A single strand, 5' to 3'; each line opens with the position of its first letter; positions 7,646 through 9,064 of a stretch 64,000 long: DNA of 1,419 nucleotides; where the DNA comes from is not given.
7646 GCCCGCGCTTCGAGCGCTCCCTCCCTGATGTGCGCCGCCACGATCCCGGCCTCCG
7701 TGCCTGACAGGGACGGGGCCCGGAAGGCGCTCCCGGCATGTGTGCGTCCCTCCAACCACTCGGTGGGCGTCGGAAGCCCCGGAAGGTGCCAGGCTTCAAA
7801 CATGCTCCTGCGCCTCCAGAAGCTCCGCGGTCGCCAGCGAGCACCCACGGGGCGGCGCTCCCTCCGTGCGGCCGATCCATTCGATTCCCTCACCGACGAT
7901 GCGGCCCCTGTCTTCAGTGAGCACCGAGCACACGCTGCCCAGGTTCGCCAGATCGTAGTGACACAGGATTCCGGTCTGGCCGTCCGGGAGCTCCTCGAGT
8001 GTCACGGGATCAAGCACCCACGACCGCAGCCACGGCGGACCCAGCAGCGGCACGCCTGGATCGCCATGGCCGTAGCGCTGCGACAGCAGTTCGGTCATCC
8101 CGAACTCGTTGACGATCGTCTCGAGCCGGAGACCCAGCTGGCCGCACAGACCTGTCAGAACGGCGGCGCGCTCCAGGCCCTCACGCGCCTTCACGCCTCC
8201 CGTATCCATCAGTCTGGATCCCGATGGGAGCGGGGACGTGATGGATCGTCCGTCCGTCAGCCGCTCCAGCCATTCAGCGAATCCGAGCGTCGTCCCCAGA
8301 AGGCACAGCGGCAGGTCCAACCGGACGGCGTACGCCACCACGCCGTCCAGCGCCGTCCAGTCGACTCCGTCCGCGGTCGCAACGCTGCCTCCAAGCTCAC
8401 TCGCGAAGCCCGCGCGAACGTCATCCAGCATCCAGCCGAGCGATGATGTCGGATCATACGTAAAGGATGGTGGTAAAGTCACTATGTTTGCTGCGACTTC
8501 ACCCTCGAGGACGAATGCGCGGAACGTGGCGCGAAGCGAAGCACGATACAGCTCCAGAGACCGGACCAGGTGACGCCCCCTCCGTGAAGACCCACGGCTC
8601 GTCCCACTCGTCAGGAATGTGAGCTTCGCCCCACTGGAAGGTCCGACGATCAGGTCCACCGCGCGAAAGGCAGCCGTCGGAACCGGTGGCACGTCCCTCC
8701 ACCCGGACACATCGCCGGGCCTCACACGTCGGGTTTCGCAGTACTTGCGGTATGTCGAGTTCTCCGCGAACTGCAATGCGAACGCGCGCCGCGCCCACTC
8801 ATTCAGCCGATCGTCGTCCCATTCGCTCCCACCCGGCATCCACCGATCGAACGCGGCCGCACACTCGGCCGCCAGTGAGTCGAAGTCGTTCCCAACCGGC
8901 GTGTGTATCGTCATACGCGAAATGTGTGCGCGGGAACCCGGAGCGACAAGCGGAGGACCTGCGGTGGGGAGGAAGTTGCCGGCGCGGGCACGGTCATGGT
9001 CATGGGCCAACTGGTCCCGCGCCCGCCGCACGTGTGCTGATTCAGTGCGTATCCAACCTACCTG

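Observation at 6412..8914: LuxE-like acyl-protein synthetase / LuxC-like acyl-CoA reductase pair co-directional with the sphingolipid genes, no luciferase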

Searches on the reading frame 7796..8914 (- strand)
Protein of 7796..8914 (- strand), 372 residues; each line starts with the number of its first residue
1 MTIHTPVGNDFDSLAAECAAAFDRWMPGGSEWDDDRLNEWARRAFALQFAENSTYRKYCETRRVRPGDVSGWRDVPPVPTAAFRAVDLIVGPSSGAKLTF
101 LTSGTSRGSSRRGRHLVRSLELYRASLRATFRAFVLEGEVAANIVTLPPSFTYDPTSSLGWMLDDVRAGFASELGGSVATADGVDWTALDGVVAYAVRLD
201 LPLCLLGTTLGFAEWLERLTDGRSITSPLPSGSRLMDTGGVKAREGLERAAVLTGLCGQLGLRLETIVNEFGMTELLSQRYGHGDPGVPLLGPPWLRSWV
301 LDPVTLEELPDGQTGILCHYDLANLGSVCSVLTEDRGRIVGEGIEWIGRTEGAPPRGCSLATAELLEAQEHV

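Call 4: search_protein_families(library=pfam, proteins=[window:7796-8914:-], max_evalue=0.01)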
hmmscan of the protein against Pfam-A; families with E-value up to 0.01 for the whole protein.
window:7796-8914:- (372 aa): 1 family
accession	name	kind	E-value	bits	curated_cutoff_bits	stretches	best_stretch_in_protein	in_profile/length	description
PF04443.18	LuxE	-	6e-10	39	24.9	2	222-364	232-388/391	Acyl-protein synthetase, LuxE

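Call 5: search_protein_families(library=ncbifam, proteins=[window:7796-8914:-], max_evalue=0.01)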
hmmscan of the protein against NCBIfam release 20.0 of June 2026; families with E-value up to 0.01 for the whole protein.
window:7796-8914:- (372 aa): 1 family
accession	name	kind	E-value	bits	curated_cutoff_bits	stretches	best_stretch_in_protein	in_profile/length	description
NF052244.1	LCFA_lig_LuxE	equivalog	3.8e-12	45.9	550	2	293-361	284-361/367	long-chain-fatty-acid--protein ligase LuxE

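Call 7: find_homologous_proteins(query=window:7796-8914:-, max_evalue=0.00001)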
Query window:7796-8914:- (372 aa): 1902 proteins with E <= 0.00001 among 8000 candidates; the best 120 are listed.
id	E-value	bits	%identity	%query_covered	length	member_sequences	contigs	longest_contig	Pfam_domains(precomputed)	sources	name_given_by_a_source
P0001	3.2e-242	821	97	100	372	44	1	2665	PF04443.18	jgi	-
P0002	8.8e-184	629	95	80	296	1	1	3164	-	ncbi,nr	ncbi:MAG: hypothetical protein KAJ13_05120, partial [Gemmatimonadetes bacterium]|nr:hypothetical pro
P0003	5.9e-161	554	68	99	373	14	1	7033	PF04443.18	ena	-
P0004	4.0e-160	551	68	99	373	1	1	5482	PF04443.18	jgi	-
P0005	1.3e-159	549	68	99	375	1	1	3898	PF04443.18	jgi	-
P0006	1.5e-159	549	68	99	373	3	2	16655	PF04443.18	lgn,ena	-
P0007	2.2e-159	549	67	100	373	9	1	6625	PF04443.18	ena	-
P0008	2.4e-159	548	90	74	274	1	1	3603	-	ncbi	-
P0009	4.5e-159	547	68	99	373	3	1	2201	PF04443.18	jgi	jgi:hypothetical protein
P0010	1.1e-158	546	68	99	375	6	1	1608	PF04443.18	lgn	-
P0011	2.1e-158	545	67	99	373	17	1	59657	PF04443.18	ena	-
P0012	4.1e-158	544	67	99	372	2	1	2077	PF04443.18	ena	-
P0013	1.3e-157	543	66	99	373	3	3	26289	PF04443.18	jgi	jgi:hypothetical protein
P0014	1.7e-157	542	67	99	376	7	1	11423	PF04443.18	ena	-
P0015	2.6e-157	542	68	99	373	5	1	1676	PF04443.18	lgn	-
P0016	3.1e-157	541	69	98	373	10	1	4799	PF04443.18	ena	-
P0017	5.7e-157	541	69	98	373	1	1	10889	PF04443.18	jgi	jgi:hypothetical protein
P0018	3.7e-156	538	66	99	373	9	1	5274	PF04443.18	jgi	jgi:hypothetical protein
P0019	2.2e-155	535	66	99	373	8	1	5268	PF04443.18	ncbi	-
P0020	3.4e-155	535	66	99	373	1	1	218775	PF04443.18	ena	-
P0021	4.5e-155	534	66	98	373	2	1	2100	PF04443.18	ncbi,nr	ncbi:MAG: hypothetical protein KJO44_02665 [Gemmatimonadetes bacterium]|nr:hypothetical protein [Gem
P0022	5.9e-155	534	66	98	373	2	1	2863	PF04443.18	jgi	jgi:hypothetical protein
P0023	7.3e-155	534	66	99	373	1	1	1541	PF04443.18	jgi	-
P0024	2.9e-154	532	66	99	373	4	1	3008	PF04443.18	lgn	-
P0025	2.1e-153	529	67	98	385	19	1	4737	PF04443.18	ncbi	ncbi:MAG: hypothetical protein N2B05_10420 [Gemmatimonadales bacterium]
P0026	9.0e-153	527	66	99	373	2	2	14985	PF04443.18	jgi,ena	-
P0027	2.1e-152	526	66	99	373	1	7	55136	PF04443.18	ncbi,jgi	jgi:hypothetical protein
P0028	2.3e-152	525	66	97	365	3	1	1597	PF04443.18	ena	-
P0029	5.5e-152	524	65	98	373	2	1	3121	PF04443.18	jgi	jgi:hypothetical protein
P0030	3.7e-151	521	64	98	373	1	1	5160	PF04443.18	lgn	-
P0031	1.7e-150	519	66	98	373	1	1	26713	PF04443.18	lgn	-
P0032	4.7e-150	518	65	98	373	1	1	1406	PF04443.18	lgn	-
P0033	2.0e-148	512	64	99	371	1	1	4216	PF04443.18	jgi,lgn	-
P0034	3.1e-148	512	66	97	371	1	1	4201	PF04443.18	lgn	-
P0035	1.9e-147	509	65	98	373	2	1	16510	PF04443.18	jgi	jgi:hypothetical protein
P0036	1.0e-146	507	62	98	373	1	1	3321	PF04443.18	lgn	-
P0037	1.3e-145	503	63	99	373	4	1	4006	PF04443.18,PF00501.35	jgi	jgi:hypothetical protein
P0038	3.0e-145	502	62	100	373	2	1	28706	PF04443.18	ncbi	-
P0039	8.2e-145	501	61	99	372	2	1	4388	PF04443.18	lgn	-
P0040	1.6e-144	500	64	97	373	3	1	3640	PF04443.18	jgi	jgi:Acyl-protein synthetase, LuxE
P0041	2.1e-142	493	64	97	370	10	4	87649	PF04443.18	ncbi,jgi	jgi:hypothetical protein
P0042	5.6e-141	488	60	100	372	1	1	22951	PF04443.18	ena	-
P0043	4.0e-138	479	62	96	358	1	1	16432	PF04443.18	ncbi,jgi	jgi:hypothetical protein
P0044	1.8e-134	466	60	99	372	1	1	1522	PF04443.18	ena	-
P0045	3.7e-133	462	62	97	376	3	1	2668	PF04443.18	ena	-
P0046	6.2e-132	458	58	96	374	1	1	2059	PF04443.18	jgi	jgi:hypothetical protein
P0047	3.9e-131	456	60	97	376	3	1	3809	PF04443.18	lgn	-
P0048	9.7e-131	454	60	99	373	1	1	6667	PF04443.18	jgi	-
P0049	7.9e-128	445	57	100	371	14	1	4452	PF04443.18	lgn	-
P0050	2.3e-121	423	55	100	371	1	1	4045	PF04443.18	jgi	jgi:hypothetical protein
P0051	4.9e-120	419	55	97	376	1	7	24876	PF04443.18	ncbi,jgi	jgi:hypothetical protein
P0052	1.9e-114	401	57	97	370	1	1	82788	PF04443.18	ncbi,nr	ncbi:MAG: long-chain fatty acid--CoA ligase [Gemmatimonadota bacterium]|nr:long-chain fatty acid--Co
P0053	1.5e-112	394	56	97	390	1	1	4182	PF04443.18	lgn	-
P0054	1.9e-112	394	54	97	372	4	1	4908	PF04443.18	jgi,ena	-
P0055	4.7e-111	389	54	98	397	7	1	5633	PF04443.18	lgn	-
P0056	6.6e-111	389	53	97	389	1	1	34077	PF04443.18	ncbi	-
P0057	8.0e-111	389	55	96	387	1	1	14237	PF04443.18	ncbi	-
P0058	1.5e-110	388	53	98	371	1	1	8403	PF04443.18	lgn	-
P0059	1.9e-110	387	54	99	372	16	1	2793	PF04443.18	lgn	-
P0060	4.3e-110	386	53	97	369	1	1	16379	PF04443.18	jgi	-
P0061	4.9e-110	386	55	97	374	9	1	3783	PF04443.18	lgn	-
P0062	2.1e-109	384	54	99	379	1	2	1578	PF04443.18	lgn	-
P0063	2.3e-109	384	54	97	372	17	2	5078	PF04443.18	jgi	-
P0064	2.6e-109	384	54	96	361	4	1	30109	PF04443.18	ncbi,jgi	-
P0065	2.9e-109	383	55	96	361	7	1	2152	PF04443.18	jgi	-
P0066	9.4e-109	382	52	98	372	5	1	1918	PF04443.18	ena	-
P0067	1.6e-108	381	54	98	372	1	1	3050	PF04443.18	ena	-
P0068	3.0e-108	380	55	98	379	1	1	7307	PF04443.18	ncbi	ncbi:MAG: hypothetical protein ACOC9N_00320 [Gemmatimonadota bacterium]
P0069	3.1e-108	380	53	98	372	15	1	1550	PF04443.18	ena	-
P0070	4.2e-108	380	54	92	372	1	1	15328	PF04443.18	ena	-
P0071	5.4e-108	379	53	96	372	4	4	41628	PF04443.18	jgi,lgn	jgi:hypothetical protein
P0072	7.0e-108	379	71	67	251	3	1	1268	PF04443.18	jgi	-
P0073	7.6e-108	379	54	99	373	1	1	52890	PF04443.18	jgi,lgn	jgi:hypothetical protein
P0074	9.6e-108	379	54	97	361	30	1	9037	PF04443.18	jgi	jgi:hypothetical protein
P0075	1.3e-107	378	53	97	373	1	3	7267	PF04443.18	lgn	-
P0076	1.3e-107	378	55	96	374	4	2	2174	PF04443.18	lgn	-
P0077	1.4e-107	378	54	99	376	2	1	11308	PF04443.18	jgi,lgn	-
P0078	1.9e-107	378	54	96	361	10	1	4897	PF04443.18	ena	-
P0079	2.2e-107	377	55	94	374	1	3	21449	PF04443.18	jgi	-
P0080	3.0e-107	377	53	99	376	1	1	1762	PF04443.18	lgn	-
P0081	3.3e-107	377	53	97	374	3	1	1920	PF04443.18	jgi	jgi:hypothetical protein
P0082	5.1e-107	376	52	97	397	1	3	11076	PF04443.18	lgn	-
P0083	6.6e-107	376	54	96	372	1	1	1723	PF04443.18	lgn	-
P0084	7.1e-107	376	54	98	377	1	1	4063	PF04443.18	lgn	-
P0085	8.3e-107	375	53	97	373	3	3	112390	PF04443.18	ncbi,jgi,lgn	-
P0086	1.0e-106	375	54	92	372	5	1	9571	PF04443.18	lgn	-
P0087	4.1e-106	373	53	98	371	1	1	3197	PF04443.18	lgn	-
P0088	7.7e-106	372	51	99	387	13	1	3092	PF04443.18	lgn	-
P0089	8.3e-106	372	51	94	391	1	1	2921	PF04443.18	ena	-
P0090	1.5e-105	371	52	97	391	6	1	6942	PF04443.18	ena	-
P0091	4.0e-105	370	54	97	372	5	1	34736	PF04443.18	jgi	jgi:hypothetical protein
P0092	5.6e-105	369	53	96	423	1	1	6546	PF04443.18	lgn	-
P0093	8.7e-105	369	52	97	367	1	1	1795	PF04443.18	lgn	-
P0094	9.6e-105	369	55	98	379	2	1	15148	PF04443.18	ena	-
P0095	1.6e-104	368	53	97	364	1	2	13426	PF04443.18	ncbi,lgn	-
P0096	1.8e-104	368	52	99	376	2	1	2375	PF04443.18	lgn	-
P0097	2.3e-104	367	51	99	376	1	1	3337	PF04443.18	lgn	-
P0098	2.3e-104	367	52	96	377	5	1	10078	PF04443.18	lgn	-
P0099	2.7e-104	367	51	99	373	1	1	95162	PF04443.18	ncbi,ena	-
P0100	2.8e-104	367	54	91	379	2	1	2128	PF04443.18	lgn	-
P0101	3.0e-104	367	53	93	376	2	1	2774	PF04443.18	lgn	-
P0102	3.2e-104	367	53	99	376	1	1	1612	PF04443.18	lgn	-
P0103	3.4e-104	367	53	96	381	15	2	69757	PF04443.18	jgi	-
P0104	4.0e-104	367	52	93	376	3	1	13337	PF04443.18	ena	-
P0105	4.8e-104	366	52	99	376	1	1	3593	PF04443.18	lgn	-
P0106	5.9e-104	366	51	99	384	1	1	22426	PF04443.18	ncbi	-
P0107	9.3e-104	365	52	97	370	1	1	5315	PF04443.18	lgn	-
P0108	9.4e-104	365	51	99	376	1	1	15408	PF04443.18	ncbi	ncbi:MAG: hypothetical protein ACODAB_00785 [Gemmatimonadota bacterium]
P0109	1.1e-103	365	54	99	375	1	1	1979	PF04443.18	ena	-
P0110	1.1e-103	365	50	99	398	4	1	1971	PF04443.18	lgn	-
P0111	1.2e-103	365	51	97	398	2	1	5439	PF04443.18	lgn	-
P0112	1.2e-103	365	52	98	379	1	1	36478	PF04443.18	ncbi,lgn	-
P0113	1.9e-103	364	53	94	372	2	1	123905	PF04443.18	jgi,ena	-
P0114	3.5e-103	363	53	93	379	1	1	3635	PF04443.18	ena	-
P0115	3.5e-103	363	47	98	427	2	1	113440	PF04443.18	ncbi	ncbi:MAG: hypothetical protein ACE5JR_00715 [Gemmatimonadota bacterium]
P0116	7.0e-103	363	54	98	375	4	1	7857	PF04443.18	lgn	-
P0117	1.3e-102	362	51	97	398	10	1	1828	PF04443.18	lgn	-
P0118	1.4e-102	362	52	98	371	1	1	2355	PF04443.18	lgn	-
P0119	1.5e-102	361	50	99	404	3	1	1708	PF04443.18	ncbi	-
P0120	1.5e-102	361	52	98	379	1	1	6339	PF04443.18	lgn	-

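Call 9: find_related_loci(query=A1, collection=genome_contigs, flank=10000)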
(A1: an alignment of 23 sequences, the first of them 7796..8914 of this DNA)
Query A1 (372 aa) in genome_contigs; peptide patterns used: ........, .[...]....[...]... (x = any residue, [..] = any of these).
198 stretches matched a pattern; 186 encode a relative of the query (tblastn E <= 1e-3); the best 80 are kept; 80 distinct loci.
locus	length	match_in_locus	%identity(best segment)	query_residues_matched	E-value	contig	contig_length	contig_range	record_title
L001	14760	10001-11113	92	1-371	0e+0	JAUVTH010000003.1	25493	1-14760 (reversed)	MAG: Gemmatimonadota bacterium isolate CSMAG_761 CSMAG_761_k141_1743412_length_25493_cov_9.4779, whole genome shotgun se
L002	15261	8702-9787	69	8-369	1e-158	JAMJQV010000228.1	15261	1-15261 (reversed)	MAG: Gemmatimonadota bacterium isolate Bin_S43_056 Contig_S43_4640656, whole genome shotgun sequence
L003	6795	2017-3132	68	2-371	5e-159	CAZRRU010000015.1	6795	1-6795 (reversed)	MAG TPA_asm: uncultured Gemmatimonadota bacterium isolate binchicken_co231_243 genome assembly, contig: k141_1495720, wh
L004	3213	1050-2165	67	1-371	5e-165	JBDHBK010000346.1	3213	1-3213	MAG: Gemmatimonadota bacterium isolate M8-12_Bin_10 M8-12_Bin_10_scaffold_160879, whole genome shotgun sequence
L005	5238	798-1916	66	2-371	4e-159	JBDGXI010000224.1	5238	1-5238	MAG: Gemmatimonadota bacterium isolate M3-22_Bin_71 M3-22_Bin_71_scaffold_165912, whole genome shotgun sequence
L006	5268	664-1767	66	4-371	6e-158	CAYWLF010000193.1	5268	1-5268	MAG TPA_asm: uncultured Gemmatimonadota bacterium isolate binchicken_co388_106 genome assembly, contig: NODE_8784_length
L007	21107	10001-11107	66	3-371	7e-155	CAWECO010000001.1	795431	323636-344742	MAG: uncultured Gemmatimonadales bacterium isolate MFD03551.bin.2.55 genome assembly, contig: contig_12642, whole genome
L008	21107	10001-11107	66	1-369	5e-153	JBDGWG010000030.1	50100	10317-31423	MAG: Gemmatimonadota bacterium isolate M3-2_Bin_396 M3-2_Bin_396_scaffold_4123, whole genome shotgun sequence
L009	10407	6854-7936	65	11-371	1e-145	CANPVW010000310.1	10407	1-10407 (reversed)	MAG: uncultured bacterium isolate 3300025554_5 genome assembly, contig: 3300025554.a:Ga0210060_1000605, whole genome sho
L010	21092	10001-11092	64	11-371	9e-144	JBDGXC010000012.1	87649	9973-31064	MAG: Gemmatimonadota bacterium isolate M3-22_Bin_290 M3-22_Bin_290_scaffold_839, whole genome shotgun sequence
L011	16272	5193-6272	62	11-371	3e-140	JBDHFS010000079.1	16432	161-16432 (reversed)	MAG: Gemmatimonadota bacterium isolate M8-58_Bin_274 M8-58_Bin_274_scaffold_29713, whole genome shotgun sequence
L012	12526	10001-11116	63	3-371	3e-138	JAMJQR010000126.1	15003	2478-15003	MAG: Candidatus Benthicola marisminoris isolate Bin_S162_007 Contig_S162_1097800, whole genome shotgun sequence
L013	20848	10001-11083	56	11-371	2e-121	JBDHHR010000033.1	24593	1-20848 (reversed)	MAG: Gemmatimonadota bacterium isolate M8-62_Bin_238 M8-62_Bin_238_scaffold_6468, whole genome shotgun sequence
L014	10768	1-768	72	116-371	6e-116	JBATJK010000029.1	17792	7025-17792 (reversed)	MAG: Gemmatimonadota bacterium isolate MFD10222_ilm_asm_bin16 k127_48509, whole genome shotgun sequence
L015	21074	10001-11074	57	11-371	6e-115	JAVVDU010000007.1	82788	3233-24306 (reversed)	MAG: Gemmatimonadota bacterium isolate TamC13-03 NODE_215_length_82788_cov_57.703697, whole genome shotgun sequence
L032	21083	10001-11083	55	11-368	7e-101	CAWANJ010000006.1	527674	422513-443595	MAG: uncultured Gemmatimonadales bacterium isolate MFD02923.bin.1.131 genome assembly, contig: contig_47410, whole genom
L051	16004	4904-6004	44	9-366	4e-79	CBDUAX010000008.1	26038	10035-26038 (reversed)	MAG TPA_asm: uncultured bacterium isolate ERR2431952_binner23_Refined_41 genome assembly, contig: ERZ23880211.756, whole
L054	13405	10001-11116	42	7-366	1e-77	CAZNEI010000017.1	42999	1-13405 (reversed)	MAG TPA_asm: uncultured Gemmatimonadaceae bacterium isolate SRP109090_co2_245 genome assembly, contig: NODE_1040_length_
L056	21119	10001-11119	44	7-366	1e-76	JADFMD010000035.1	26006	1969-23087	MAG: Gemmatimonadetes bacterium isolate B56T3L14 B56T3L14_NODE975, whole genome shotgun sequence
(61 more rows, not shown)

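Call 14: search_protein_families(library=pfam, proteins=[L051:3183-4892:+, L051:1633-2763:-, L051:11186-13375:-, L051:13222-14409:-, L051:8503-9477:+, L051:9474-10724:+, L054:4655-5830:+, L051:14409-15431:-, L054:5936-7087:+, L056:18183-21119:+], max_evalue=0.001)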
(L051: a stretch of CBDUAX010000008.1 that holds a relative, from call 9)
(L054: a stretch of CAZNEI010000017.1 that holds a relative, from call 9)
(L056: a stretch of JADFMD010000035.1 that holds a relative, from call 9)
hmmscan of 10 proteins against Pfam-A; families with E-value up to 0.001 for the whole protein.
L051:3183-4892:+ (569 aa): 2 families
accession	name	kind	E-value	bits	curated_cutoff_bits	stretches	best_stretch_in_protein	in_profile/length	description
PF07969.17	Amidohydro_3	-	1.9e-25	90.8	29.7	1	85-550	1-472/472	Amidohydrolase family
PF01979.26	Amidohydro_1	-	1e-05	25.4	25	0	474-546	274-342/345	Amidohydrolase family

L051:1633-2763:- (376 aa): 8 families
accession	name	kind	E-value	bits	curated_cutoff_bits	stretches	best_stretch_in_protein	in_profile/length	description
PF13738.12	Pyr_redox_3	-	1.5e-71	241.6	30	1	55-343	2-305/305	Pyridine nucleotide-disulphide oxidoreductase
PF07992.20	Pyr_redox_2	-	2.7e-29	103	26.1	1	52-344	2-275/291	Pyridine nucleotide-disulphide oxidoreductase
PF00070.33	Pyr_redox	-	3.5e-09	37.5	22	1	211-281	2-72/82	Pyridine nucleotide-disulphide oxidoreductase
PF13434.12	Lys_Orn_oxgnase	-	1.5e-05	24.7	21.3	1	116-233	90-213/339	L-lysine 6-monooxygenase/L-ornithine 5-monooxygenase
PF12831.13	FAD_oxidored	-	5e-05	23.2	27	0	210-243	1-34/416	FAD dependent oxidoreductase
PF03486.20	HI0933_like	-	6.6e-05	22.9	50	0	52-82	2-32/244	HI0933-like protein Rossmann domain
PF01266.30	DAO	-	0.0002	21.5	27.9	0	123-193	151-217/353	FAD dependent oxidoreductase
PF01134.28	GIDA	-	0.00047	19.8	22.1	0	52-79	1-28/391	Glucose inhibited division protein A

L051:11186-13375:- (729 aa): 2 families
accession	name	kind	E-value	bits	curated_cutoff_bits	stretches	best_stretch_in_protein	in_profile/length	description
PF11992.13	TgpA_N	-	1.8e-30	106.5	30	1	62-395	3-332/333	TgpA N-terminal domain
PF01841.26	Transglut_core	-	1.1e-25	90.4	23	1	424-540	1-108/108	Transglutaminase-like superfamily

L051:13222-14409:- (395 aa): 1 family
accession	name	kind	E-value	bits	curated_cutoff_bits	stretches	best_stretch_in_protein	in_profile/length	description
PF01882.25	DUF58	-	2.5e-11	43.7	23.4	1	230-329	3-110/216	Protein of unknown function DUF58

L051:8503-9477:+ (324 aa): 3 families
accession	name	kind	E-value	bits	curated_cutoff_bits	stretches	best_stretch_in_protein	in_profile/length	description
PF00005.33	ABC_tran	-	6.3e-25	88.8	25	1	27-166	2-136/137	ABC transporter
PF13304.12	AAA_21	-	8.7e-14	52.7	27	1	137-196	236-298/304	AAA domain, putative AbiEii toxin, Type IV TA system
PF13732.12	DrrA1-3_C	-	3.7e-10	40.8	27.4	1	222-301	3-80/81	ATP-binding protein DrrA1-3-like, C-terminal domain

L051:9474-10724:+ (416 aa): 2 families
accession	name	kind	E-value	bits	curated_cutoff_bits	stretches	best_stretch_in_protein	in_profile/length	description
PF12698.13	ABC2_membrane_3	-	1.1e-46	160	31.6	1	19-389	1-345/347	ABC-2 family transporter protein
PF12679.13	ABC2_membrane_2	-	3.2e-10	40.2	27.2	1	7-341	3-212/283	ABC-2 family transporter protein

L054:4655-5830:+ (391 aa): 2 families
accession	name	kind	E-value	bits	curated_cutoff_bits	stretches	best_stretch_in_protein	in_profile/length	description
PF01571.26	GCV_T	-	4e-23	82.4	25.6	1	9-261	5-251/255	Aminomethyltransferase folate-binding domain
PF08669.17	GCV_T_C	-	1.3e-08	35.1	25.9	1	291-350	1-62/80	Glycine cleavage T-protein C-terminal barrel domain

L051:14409-15431:- (340 aa): 6 families
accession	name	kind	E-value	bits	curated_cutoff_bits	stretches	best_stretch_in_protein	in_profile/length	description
PF07726.17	AAA_3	-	1.8e-61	206.3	27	1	63-193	1-131/131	ATPase family associated with various cellular activities (AAA)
PF17863.7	AAA_lid_2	-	1.5e-19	70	22.7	1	256-315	1-60/74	AAA lid domain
PF07728.20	AAA_5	-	2.2e-11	44.4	22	1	69-191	7-139/139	AAA domain (dynein-related subfamily)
PF20030.5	bpMoxR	-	2.8e-07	30.3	27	1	33-234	3-203/205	MoxR domain in the MoxR-vWA-beta-propeller ternary systems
PF00004.35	AAA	-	4.6e-06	27.6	21.2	1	69-173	6-110/131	ATPase family associated with various cellular activities (AAA)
PF05496.18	RuvB_N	-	2.5e-05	24.6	27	1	60-154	32-114/159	Holliday junction DNA helicase RuvB P-loop domain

L054:5936-7087:+ (383 aa): 1 family
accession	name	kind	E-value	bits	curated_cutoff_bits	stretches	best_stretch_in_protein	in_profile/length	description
PF03938.19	OmpH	-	3.7e-25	89.2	32.4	1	235-374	1-141/141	Outer membrane protein (OmpH-like)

L056:18183-21119:+ (979 aa): 9 families
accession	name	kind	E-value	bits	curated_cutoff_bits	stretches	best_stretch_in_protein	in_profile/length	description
PF00384.28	Molybdopterin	-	2.5e-16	60.1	24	1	106-458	1-336/353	Molybdopterin oxidoreductase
PF04879.21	Molybdop_Fe4S4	-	6.8e-16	58.4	22.7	1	50-103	2-55/55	Molybdopterin oxidoreductase Fe4S4 domain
PF01568.27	Molydop_binding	-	4.5e-15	56.1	26.8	1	588-656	28-92/110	Molydopterin dinucleotide binding domain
PF12838.12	Fer4_7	-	1.7e-11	44.8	27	1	773-847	1-50/52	4Fe-4S dicluster domain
PF13247.11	Fer4_11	-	4.5e-10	40.1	26.2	1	825-886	2-65/100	4Fe-4S dicluster domain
PF12797.12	Fer4_2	-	9.4e-06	25.7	24.5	1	765-785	1-21/22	4Fe-4S binding domain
PF13237.11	Fer4_10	-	2.7e-05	24.4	25.5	0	767-786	2-23/53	4Fe-4S dicluster domain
PF00037.32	Fer4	-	9.9e-05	22.4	21.1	1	768-785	2-19/24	4Fe-4S binding domain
PF10518.14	TAT_signal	-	0.00093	19.5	22.7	0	5-23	2-20/21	TAT (twin-arginine translocation) pathway signal sequence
